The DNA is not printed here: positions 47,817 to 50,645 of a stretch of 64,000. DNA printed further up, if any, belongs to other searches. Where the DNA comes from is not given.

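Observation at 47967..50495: PP-loop ATP-pyrophosphatase-like domain fused to MurD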

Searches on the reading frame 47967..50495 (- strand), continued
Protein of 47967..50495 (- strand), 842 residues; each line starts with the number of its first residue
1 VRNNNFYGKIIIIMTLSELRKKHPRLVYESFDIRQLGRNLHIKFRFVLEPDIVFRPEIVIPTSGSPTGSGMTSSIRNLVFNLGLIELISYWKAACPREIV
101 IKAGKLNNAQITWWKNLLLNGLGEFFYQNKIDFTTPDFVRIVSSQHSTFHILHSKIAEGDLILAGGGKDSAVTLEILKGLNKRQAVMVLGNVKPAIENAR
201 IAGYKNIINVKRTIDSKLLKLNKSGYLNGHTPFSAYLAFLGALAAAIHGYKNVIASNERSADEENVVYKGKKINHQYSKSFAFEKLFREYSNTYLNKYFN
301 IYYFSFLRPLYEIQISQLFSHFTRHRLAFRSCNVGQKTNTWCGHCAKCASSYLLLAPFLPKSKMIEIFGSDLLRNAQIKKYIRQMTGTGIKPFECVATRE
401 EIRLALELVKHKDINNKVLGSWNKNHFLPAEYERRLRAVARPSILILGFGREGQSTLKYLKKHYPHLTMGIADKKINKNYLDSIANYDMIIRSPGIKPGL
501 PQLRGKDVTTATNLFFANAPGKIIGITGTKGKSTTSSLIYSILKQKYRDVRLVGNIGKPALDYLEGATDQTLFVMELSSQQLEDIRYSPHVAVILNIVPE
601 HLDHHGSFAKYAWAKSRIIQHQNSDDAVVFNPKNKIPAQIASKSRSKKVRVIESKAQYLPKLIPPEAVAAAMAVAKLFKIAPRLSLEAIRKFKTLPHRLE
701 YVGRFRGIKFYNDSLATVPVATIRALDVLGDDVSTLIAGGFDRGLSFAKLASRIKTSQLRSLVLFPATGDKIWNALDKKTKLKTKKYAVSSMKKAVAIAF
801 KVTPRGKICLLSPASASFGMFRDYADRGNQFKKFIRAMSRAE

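Call 83: search_protein_families(library=ncbifam, proteins=[P0222, P0250, P0140, P0166], max_evalue=1e-10)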
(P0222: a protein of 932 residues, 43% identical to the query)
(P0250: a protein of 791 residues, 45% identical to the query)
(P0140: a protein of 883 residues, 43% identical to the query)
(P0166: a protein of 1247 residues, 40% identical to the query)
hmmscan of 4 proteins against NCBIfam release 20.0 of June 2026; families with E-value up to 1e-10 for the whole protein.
P0222 (932 aa): 28 families (the best 25 are shown)
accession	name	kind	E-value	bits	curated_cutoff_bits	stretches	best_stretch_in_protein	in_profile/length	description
TIGR01085.1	murE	subfamily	9.2e-139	463.3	257.3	1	24-468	3-471/472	UDP-N-acetylmuramyl-tripeptide synthetase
NF001126.0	PRK00139.1-4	equivalog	4.9e-136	454.1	373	1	5-470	3-484/486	UDP-N-acetylmuramoyl-L-alanyl-D-glutamate--2,6-diaminopimelate ligase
NF008896.0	PRK11929.1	equivalog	4.5e-124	415.3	1023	2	25-253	29-258/965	bifunctional UDP-N-acetylmuramoyl-L-alanyl-D-glutamate--2,6-diaminopimelate ligase MurE/UDP-N-acetylmuramoyl-tripeptide--D-alanyl-D-alanine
NF001124.0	PRK00139.1-2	equivalog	7.9e-122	407.5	476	2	17-242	20-246/500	UDP-N-acetylmuramoyl-L-alanyl-D-glutamate--2,6-diaminopimelate ligase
NF001123.0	PRK00139.1-1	equivalog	7.5e-98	328.3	586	2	5-239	4-239/493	UDP-N-acetylmuramoyl-L-alanyl-D-glutamate--2,6-diaminopimelate ligase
NF010628.0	PRK14022.1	equivalog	8.6e-84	282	536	1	6-459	18-471/483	UDP-N-acetylmuramoyl-L-alanyl-D-glutamate--L-lysine ligase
NF001130.0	PRK00139.2-4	equivalog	4e-67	227.1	715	2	16-243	22-249/516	UDP-N-acetylmuramoyl-L-alanyl-D-glutamate--2,6-diaminopimelate ligase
NF041275.1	MurL_Xanthmoales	equivalog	1.2e-66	225.1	700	1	559-875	71-392/447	UDP-N-acetyl-alpha-D-muramoyl-L-alanyl-L-glutamate epimerase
NF001129.0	PRK00139.2-3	equivalog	2.4e-56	191.3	762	2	21-243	37-256/517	UDP-N-acetylmuramoyl-L-alanyl-D-glutamate--2,6-diaminopimelate ligase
NF001127.0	PRK00139.2-1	equivalog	1.8e-45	155.6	997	2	23-243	29-249/520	UDP-N-acetylmuramoyl-L-alanyl-D-glutamate--2,6-diaminopimelate ligase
NF001131.0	PRK00139.2-5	equivalog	1.7e-39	136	1000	1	10-448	21-462/483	UDP-N-acetylmuramoyl-L-alanyl-D-glutamate--2,6-diaminopimelate ligase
TIGR02068.2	cya_phycin_syn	equivalog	2.3e-33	115.3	850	2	278-446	682-852/862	cyanophycin synthetase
TIGR01143.1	murF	subfamily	6.1e-32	111.1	288.6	1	31-440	2-403/418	UDP-N-acetylmuramoyl-tripeptide--D-alanyl-D-alanine ligase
NF010623.0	PRK14016.1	subfamily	3.8e-28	98.1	877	2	277-444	683-852/871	cyanophycin synthetase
TIGR01087.1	murD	equivalog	7.8e-28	97.7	211.95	1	172-354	146-342/441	UDP-N-acetylmuramoyl-L-alanine--D-glutamate ligase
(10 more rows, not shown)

P0250 (791 aa): 8 families
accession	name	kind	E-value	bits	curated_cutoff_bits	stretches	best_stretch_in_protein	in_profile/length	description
NF000755.0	PRK00046.1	equivalog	4.7e-104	347.8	277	1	4-340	10-341/343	UDP-N-acetylmuramate dehydrogenase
NF010478.0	PRK13903.1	equivalog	2e-86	290.1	231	1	4-336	21-360/362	UDP-N-acetylmuramate dehydrogenase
TIGR00179.1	murB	equivalog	1.2e-67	228.2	144.5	1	5-335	2-290/290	UDP-N-acetylmuramate dehydrogenase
NF041275.1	MurL_Xanthmoales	equivalog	8.1e-63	212.4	700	1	412-735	64-392/447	UDP-N-acetyl-alpha-D-muramoyl-L-alanyl-L-glutamate epimerase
NF010480.0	PRK13905.1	equivalog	4.5e-54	183.4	259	1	4-337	22-301/303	UDP-N-acetylmuramate dehydrogenase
NF011242.0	PRK14648.1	equivalog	7e-23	81.3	426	1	8-139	22-155/354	UDP-N-acetylmuramate dehydrogenase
NF010479.0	PRK13904.1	equivalog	2.8e-22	79.4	273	1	246-333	169-257/258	UDP-N-acetylmuramate dehydrogenase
NF011245.0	PRK14651.1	equivalog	2.9e-19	69.3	224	1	4-163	9-154/273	UDP-N-acetylmuramate dehydrogenase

P0140 (883 aa): 6 families
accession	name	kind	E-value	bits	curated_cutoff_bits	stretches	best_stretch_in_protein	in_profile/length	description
TIGR01087.1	murD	equivalog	5.2e-90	302.6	211.95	1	2-430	1-440/441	UDP-N-acetylmuramoyl-L-alanine--D-glutamate ligase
NF041275.1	MurL_Xanthmoales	equivalog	2.6e-75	253.6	700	1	446-879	15-444/447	UDP-N-acetyl-alpha-D-muramoyl-L-alanyl-L-glutamate epimerase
NF053647.1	pMurD2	equivalog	4e-18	65.5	550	1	1-294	1-284/405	pseudomurein biosynthesis peptide ligase pMurD2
TIGR01082.1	murC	equivalog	1.9e-17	63.5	335.1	1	55-325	54-336/449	UDP-N-acetylmuramate--L-alanine ligase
TIGR01085.1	murE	subfamily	1.3e-11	44.1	257.3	0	84-230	68-235/472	UDP-N-acetylmuramyl-tripeptide synthetase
NF008896.0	PRK11929.1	equivalog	5.4e-11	41.1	1023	0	99-207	112-237/965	bifunctional UDP-N-acetylmuramoyl-L-alanyl-D-glutamate--2,6-diaminopimelate ligase MurE/UDP-N-acetylmuramoyl-tripeptide--D-alanyl-D-alanine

P0166 (1247 aa): 11 families
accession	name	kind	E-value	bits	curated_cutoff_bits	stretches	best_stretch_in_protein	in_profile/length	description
TIGR01087.1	murD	equivalog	4.7e-76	256.6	211.95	1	506-888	58-440/441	UDP-N-acetylmuramoyl-L-alanine--D-glutamate ligase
NF041275.1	MurL_Xanthmoales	equivalog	2.1e-75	253.9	700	1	8-413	12-406/447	UDP-N-acetyl-alpha-D-muramoyl-L-alanyl-L-glutamate epimerase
NF038260.1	ectoine_DoeB_2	equivalog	8.3e-47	159.8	550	1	900-1241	7-374/378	N(2)-acetyl-L-2,4-diaminobutanoate deacetylase DoeB2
TIGR01891.1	amidohydrolases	subfamily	1.2e-42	146.3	153.75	1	901-1235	1-366/366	amidohydrolase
NF040868.1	carboxypep_CpsA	equivalog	4.7e-34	117.8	500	1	893-1243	6-386/391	carboxypeptidase CpsA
TIGR01082.1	murC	equivalog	9.7e-19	67.7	335.1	1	549-774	101-339/449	UDP-N-acetylmuramate--L-alanine ligase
TIGR01143.1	murF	subfamily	1.4e-13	50.6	288.6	1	550-782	76-333/418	UDP-N-acetylmuramoyl-tripeptide--D-alanyl-D-alanine ligase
TIGR01085.1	murE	subfamily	8.4e-13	48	257.3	0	550-752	87-333/472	UDP-N-acetylmuramyl-tripeptide synthetase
NF001124.0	PRK00139.1-2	equivalog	5.6e-12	45.1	476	0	600-777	179-376/500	UDP-N-acetylmuramoyl-L-alanyl-D-glutamate--2,6-diaminopimelate ligase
NF001126.0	PRK00139.1-4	equivalog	6.3e-12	44.8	373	0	600-753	174-344/486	UDP-N-acetylmuramoyl-L-alanyl-D-glutamate--2,6-diaminopimelate ligase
NF011171.0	PRK14573.1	equivalog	3.1e-11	41.9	1015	1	547-757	103-322/809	bifunctional UDP-N-acetylmuramate--L-alanine ligase/D-alanine--D-alanine ligase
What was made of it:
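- There are also MurE-MurL and MurB-MurL fusions (call 83).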

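Call 87: find_encoding_contigs(protein=P0247, flank=5000, max_places=1)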
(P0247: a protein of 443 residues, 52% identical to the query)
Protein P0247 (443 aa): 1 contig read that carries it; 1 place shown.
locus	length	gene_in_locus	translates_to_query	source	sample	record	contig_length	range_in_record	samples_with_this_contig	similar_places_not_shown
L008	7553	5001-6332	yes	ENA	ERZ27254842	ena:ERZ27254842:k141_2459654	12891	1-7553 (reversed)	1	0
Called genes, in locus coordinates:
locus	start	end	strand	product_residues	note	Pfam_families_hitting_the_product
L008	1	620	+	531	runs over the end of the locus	PF00149:Metallophos, PF24517:CBM96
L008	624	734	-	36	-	PF06421:LepA_C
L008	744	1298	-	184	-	PF18911:PKD_4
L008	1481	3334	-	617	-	PF00009:GTP_EFTU, PF03144:GTP_EFTU_D2, PF14492:EFG_III (faint), PF00679:EFG_C, PF06421:LepA_C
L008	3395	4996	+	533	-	PF02698:DUF218, PF06293:Kdo (faint), PF01636:APH, PF01633:Choline_kinase, PF02958:EcKL (weak), PF19974:TCAD9 (weak)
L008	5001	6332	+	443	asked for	PF21799:MurD-like_N (weak), PF08245:Mur_ligase_M, PF02875:Mur_ligase_C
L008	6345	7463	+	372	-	PF01702:TGT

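Call 88: find_encoding_contigs(protein=P0249, flank=5000, max_places=1)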
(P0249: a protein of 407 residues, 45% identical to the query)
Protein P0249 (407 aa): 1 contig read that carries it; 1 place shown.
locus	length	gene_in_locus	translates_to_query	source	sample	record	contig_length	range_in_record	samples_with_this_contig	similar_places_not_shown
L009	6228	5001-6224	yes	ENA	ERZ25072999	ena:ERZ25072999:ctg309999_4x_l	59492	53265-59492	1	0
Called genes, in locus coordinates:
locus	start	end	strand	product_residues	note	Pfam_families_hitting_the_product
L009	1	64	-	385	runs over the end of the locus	PF00999:Na_H_Exchanger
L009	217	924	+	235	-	PF00535:Glycos_transf_2, PF10111:Glyco_tranf_2_2, PF13641:Glyco_tranf_2_3, PF13506:Glyco_transf_21 (weak), PF13632:Glyco_trans_2_3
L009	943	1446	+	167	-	PF09622:DUF2391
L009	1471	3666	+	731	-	PF13231:PMT_2 (weak)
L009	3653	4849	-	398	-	PF07995:GSDH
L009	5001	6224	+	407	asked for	PF08245:Mur_ligase_M, PF02875:Mur_ligase_C (weak)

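Call 89: find_encoding_contigs(protein=P0204, flank=5000, max_places=1)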
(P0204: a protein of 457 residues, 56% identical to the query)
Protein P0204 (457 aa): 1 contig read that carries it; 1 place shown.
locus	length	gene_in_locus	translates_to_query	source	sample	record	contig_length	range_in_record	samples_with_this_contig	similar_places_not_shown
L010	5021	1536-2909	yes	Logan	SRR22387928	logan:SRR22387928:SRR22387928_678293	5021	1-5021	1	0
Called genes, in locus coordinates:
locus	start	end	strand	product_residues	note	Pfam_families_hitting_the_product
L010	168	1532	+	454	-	PF26299:MurL_N, PF26298:MurL_epimerase_C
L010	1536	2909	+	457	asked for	PF21799:MurD-like_N (weak), PF08245:Mur_ligase_M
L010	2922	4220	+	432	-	-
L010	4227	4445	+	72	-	-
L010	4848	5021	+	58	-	?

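Call 90: find_encoding_contigs(protein=P0229, flank=5000, max_places=1)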
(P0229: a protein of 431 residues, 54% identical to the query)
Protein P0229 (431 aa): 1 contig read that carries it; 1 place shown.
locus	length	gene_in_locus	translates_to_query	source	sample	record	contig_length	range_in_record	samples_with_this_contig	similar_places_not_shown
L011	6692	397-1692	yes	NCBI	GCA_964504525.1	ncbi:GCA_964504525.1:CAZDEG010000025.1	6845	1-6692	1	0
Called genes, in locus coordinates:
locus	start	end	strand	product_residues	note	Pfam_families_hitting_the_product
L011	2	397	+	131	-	?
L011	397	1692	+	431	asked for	PF21799:MurD-like_N (faint), PF08245:Mur_ligase_M, PF02875:Mur_ligase_C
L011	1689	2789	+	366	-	PF01098:FTSW_RODA_SPOVE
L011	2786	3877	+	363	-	PF03033:Glyco_transf_28, PF04101:Glyco_tran_28_C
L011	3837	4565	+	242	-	PF08478:POTRA_1 (weak), PF03799:FtsQ_DivIB_C (weak)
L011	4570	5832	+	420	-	PF11104:PilM_2 (faint), PF14450:FtsA (weak), PF02491:SHS2_FTSA, PF06723:MreB_Mbl, PF14450:FtsA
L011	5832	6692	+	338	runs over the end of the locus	?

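Call 92: find_encoding_contigs(protein=P0263, flank=5000, max_places=1)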
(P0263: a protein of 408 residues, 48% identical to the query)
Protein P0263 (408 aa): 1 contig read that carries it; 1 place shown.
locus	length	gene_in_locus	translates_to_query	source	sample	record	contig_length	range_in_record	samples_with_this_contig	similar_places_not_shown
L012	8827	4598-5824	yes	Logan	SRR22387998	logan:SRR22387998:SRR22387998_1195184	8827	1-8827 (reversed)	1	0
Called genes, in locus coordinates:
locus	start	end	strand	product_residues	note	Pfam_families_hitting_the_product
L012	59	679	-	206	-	-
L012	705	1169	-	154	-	PF16320:Ribosomal_L12_N, PF00542:Ribosomal_L12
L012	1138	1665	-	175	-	PF00466:Ribosomal_L10, PF27436:RL10_C (weak)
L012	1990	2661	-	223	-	PF20803:PaaX_M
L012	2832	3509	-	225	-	PF00590:TP_methylase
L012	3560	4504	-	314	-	PF01063:Aminotran_4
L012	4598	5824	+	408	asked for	PF08245:Mur_ligase_M, PF02875:Mur_ligase_C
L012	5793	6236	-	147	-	PF02643:DUF192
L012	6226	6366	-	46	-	-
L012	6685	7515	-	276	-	PF01255:Prenyltransf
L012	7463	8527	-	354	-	PF13386:DsbD_2 (faint), PF02683:DsbD_TM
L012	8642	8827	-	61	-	?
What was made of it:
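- Ligases with the canonical Lys348 lack a murL neighbour (calls 87, 88, 92).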

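Call 93: find_encoding_contigs(protein=P0226, flank=5000, max_places=1)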
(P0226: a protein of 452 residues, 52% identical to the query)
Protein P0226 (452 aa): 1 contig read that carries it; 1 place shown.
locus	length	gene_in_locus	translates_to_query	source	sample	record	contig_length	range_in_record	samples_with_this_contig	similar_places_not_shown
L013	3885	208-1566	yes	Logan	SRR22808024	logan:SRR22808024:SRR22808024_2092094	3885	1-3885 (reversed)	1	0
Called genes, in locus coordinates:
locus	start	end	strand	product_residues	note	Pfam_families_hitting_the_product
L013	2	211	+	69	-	?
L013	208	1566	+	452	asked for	PF08245:Mur_ligase_M, PF02875:Mur_ligase_C (weak)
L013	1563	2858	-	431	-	-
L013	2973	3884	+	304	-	?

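Call 94: find_encoding_contigs(protein=P0238, flank=5000, max_places=1)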
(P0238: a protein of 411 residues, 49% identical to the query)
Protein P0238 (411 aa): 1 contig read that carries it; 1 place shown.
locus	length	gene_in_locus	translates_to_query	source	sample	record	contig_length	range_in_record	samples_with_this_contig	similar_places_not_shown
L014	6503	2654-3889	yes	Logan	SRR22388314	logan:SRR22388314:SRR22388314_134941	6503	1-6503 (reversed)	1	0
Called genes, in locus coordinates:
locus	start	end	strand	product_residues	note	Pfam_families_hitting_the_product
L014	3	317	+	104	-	?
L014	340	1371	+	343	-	PF00953:Glycos_transf_4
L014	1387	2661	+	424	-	PF26299:MurL_N, PF26298:MurL_epimerase_C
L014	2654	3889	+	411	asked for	PF08245:Mur_ligase_M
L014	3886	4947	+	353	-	PF01098:FTSW_RODA_SPOVE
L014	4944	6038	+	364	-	PF03033:Glyco_transf_28, PF04101:Glyco_tran_28_C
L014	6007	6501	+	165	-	?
